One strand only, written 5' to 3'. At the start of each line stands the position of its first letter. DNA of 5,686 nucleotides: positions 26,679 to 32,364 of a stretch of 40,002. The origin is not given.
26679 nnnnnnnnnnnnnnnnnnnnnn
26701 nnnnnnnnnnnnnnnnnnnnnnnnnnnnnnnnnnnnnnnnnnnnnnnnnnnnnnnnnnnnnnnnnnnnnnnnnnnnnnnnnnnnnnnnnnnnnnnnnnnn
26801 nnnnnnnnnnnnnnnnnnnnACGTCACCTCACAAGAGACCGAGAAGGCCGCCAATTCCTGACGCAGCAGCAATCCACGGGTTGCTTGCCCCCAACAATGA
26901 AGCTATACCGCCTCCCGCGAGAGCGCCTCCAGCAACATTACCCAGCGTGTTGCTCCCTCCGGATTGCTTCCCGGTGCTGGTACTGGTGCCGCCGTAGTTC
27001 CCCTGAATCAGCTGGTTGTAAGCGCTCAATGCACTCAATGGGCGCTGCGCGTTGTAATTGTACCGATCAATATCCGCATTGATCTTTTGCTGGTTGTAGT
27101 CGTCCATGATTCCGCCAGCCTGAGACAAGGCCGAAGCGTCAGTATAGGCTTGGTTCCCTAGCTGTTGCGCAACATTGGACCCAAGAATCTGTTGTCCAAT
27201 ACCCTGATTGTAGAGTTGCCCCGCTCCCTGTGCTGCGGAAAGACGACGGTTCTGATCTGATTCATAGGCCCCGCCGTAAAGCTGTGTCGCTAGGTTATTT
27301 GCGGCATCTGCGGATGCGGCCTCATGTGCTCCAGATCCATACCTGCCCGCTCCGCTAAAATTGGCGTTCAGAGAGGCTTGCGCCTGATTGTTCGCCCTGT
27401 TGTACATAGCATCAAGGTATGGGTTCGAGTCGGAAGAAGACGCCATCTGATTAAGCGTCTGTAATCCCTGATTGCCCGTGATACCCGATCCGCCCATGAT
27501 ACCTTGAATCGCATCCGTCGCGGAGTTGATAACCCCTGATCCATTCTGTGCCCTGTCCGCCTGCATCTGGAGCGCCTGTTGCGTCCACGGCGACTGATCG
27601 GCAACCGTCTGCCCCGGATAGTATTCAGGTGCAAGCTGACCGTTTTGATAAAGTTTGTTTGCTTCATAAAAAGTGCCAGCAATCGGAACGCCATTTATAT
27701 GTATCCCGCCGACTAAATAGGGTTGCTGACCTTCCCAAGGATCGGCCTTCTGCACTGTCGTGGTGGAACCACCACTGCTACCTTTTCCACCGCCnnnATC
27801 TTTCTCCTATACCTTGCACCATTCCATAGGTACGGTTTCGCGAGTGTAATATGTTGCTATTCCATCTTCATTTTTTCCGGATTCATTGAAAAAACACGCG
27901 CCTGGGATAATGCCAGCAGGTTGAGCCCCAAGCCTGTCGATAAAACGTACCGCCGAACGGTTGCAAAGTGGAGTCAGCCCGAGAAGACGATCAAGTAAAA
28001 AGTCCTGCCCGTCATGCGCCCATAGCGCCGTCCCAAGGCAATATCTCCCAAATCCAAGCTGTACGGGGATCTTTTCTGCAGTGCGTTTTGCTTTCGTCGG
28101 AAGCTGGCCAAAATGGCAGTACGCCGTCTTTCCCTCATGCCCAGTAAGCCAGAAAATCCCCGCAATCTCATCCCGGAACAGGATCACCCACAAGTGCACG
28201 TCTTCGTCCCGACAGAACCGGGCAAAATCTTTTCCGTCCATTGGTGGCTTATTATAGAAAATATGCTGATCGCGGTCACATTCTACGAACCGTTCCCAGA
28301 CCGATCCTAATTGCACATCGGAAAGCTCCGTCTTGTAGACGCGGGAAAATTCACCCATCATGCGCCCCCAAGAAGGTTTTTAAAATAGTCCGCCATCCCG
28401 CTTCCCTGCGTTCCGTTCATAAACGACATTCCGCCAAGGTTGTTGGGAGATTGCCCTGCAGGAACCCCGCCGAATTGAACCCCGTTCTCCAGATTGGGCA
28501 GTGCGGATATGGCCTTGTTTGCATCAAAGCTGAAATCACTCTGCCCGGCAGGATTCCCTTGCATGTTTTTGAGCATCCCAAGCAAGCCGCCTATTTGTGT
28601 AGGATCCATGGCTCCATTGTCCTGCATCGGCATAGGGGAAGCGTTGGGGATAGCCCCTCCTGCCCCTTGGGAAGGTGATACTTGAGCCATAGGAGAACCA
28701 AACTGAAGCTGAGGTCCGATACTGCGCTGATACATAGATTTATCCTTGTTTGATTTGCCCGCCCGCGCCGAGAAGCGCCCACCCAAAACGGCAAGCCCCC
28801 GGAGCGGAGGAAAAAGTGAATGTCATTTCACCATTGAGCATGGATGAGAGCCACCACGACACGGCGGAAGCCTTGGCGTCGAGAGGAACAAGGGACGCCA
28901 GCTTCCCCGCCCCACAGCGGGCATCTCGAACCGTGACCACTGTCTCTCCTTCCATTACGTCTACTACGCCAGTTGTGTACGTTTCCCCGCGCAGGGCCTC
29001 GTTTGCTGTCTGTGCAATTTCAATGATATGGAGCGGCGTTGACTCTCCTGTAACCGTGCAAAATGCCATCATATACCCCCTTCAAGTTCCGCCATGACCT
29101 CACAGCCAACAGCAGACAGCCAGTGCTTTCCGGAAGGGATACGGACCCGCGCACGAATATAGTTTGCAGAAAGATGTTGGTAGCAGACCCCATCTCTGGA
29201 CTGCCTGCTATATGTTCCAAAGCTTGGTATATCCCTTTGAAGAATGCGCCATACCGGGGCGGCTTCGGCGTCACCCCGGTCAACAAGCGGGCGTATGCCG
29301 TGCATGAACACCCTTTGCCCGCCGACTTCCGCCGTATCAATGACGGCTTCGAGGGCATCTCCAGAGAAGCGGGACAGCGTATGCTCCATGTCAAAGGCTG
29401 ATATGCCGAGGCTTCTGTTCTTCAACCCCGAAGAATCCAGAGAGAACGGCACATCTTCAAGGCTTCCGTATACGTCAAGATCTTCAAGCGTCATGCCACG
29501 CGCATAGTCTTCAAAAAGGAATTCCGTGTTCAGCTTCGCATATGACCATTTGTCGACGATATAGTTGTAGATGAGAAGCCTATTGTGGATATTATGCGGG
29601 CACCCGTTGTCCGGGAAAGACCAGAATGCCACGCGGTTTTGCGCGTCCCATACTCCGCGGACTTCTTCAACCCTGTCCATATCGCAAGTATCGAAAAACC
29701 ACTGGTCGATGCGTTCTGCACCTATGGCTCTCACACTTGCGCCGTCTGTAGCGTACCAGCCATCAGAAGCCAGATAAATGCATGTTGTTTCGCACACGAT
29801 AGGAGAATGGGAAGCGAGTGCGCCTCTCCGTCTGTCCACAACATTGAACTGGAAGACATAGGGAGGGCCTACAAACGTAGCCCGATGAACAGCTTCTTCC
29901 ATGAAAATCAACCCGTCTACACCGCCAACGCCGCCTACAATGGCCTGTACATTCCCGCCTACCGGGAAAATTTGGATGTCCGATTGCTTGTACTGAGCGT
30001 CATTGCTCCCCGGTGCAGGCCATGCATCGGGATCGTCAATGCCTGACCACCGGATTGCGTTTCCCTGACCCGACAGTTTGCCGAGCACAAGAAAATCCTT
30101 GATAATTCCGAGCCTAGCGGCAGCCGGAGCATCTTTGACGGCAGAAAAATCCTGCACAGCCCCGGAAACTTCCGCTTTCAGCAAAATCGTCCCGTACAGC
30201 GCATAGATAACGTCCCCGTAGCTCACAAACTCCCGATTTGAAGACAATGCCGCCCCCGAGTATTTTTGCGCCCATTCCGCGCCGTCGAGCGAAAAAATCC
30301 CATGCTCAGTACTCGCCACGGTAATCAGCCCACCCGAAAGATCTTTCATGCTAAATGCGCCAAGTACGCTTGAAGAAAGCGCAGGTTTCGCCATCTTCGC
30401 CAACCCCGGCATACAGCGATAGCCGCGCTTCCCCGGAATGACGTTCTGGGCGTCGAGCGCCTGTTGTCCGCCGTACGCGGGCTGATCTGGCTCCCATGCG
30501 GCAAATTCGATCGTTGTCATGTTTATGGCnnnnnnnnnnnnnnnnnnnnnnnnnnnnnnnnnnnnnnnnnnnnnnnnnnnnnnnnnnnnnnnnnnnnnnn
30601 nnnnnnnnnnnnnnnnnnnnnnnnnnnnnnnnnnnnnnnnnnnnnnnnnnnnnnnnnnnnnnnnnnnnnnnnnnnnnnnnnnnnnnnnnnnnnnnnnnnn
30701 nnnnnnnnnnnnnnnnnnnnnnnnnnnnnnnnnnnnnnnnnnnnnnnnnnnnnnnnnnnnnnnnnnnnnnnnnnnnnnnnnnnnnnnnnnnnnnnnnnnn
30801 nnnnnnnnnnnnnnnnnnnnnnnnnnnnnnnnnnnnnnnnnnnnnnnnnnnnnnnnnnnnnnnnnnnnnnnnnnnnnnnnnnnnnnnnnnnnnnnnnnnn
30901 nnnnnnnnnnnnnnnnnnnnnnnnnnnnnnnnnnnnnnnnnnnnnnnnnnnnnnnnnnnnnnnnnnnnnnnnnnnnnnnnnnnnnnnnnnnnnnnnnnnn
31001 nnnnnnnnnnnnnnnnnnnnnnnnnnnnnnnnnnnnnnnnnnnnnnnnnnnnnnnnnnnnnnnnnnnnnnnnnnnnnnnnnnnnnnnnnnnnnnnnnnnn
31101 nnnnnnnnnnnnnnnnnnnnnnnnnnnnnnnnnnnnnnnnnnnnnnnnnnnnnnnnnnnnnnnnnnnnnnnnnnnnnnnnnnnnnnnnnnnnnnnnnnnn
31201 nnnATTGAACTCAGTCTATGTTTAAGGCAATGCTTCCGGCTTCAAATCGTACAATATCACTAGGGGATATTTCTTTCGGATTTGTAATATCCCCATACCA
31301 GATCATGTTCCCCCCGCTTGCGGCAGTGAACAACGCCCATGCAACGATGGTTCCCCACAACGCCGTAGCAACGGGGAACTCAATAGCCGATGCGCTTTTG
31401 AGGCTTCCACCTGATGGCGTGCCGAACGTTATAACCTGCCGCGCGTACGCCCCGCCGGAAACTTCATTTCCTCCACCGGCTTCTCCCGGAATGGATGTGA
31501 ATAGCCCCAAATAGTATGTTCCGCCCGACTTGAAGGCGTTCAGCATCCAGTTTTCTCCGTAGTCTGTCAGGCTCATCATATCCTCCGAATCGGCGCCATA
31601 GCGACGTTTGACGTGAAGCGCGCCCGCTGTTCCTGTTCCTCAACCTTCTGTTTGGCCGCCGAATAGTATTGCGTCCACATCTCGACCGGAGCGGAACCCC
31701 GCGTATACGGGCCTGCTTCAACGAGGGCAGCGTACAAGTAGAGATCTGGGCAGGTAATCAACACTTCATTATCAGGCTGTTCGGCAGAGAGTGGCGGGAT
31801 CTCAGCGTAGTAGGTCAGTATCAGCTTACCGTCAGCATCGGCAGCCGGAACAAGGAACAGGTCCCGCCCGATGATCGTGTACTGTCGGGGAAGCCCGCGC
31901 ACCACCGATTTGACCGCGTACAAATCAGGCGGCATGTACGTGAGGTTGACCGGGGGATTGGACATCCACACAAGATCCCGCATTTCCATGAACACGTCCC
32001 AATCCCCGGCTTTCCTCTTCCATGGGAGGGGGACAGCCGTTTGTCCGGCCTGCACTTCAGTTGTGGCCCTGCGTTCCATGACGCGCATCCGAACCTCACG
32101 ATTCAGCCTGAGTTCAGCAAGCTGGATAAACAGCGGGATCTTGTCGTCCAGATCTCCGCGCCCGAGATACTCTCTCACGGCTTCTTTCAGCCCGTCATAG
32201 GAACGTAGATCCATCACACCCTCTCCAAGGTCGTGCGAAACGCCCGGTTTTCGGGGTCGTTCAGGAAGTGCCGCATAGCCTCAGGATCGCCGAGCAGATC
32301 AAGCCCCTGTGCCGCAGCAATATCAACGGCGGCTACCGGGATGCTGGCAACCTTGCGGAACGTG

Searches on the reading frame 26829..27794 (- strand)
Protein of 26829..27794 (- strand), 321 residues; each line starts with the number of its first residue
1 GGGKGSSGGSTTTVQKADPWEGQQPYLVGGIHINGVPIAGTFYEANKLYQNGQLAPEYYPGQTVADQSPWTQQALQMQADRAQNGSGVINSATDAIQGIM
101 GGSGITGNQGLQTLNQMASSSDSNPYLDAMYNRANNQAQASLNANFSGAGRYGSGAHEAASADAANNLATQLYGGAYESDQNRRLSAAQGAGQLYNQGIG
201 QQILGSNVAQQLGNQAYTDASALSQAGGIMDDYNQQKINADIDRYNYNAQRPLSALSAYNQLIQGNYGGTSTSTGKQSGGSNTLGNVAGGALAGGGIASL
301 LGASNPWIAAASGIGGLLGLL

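Call 27: search_protein_families(library=phrogs, proteins=[window:26829-27794:-], max_evalue=0.001)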
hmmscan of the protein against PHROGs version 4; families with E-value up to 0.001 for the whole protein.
window:26829-27794:- (321 aa): 2 families
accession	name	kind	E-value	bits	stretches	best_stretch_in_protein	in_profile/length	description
phrog_4287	-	DNA, RNA and nucleotide metabolism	2.2e-17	64.4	1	4-304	4-319/392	DNA ejection protein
phrog_7477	-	unknown function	3.6e-07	31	1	85-318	84-308/313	-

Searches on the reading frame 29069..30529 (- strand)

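Call 27: search_protein_families(library=phrogs, proteins=[window:29069-30529:-], max_evalue=0.001)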
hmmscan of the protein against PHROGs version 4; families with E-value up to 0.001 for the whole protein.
window:29069-30529:- (486 aa): 1 family
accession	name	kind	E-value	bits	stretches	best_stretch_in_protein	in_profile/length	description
phrog_3287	-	head and packaging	1.5e-41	143.8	1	4-478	15-516/524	virion structural protein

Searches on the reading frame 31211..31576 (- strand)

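Call 27: search_protein_families(library=phrogs, proteins=[window:31211-31576:-], max_evalue=0.001)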
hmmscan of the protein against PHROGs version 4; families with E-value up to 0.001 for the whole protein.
window:31211-31576:- (121 aa): 1 family
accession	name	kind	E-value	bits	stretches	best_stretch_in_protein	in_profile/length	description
phrog_240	-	head and packaging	4.1e-28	99.6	1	1-119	61-187/200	head protein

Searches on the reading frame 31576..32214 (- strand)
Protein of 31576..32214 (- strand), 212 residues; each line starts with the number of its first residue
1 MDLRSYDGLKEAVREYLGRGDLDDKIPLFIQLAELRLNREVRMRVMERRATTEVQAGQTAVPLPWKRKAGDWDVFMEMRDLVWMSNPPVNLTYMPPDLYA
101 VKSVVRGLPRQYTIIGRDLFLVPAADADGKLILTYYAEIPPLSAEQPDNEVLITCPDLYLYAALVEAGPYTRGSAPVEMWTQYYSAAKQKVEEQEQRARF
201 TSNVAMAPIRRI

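Call 28: search_protein_families(library=phrogs, proteins=[window:31576-32214:-], max_evalue=0.001)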
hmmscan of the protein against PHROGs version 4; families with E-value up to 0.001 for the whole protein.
window:31576-32214:- (212 aa): 1 family
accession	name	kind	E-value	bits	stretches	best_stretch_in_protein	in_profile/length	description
phrog_2941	-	head and packaging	5e-39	135.1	1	4-204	4-200/208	virion structural protein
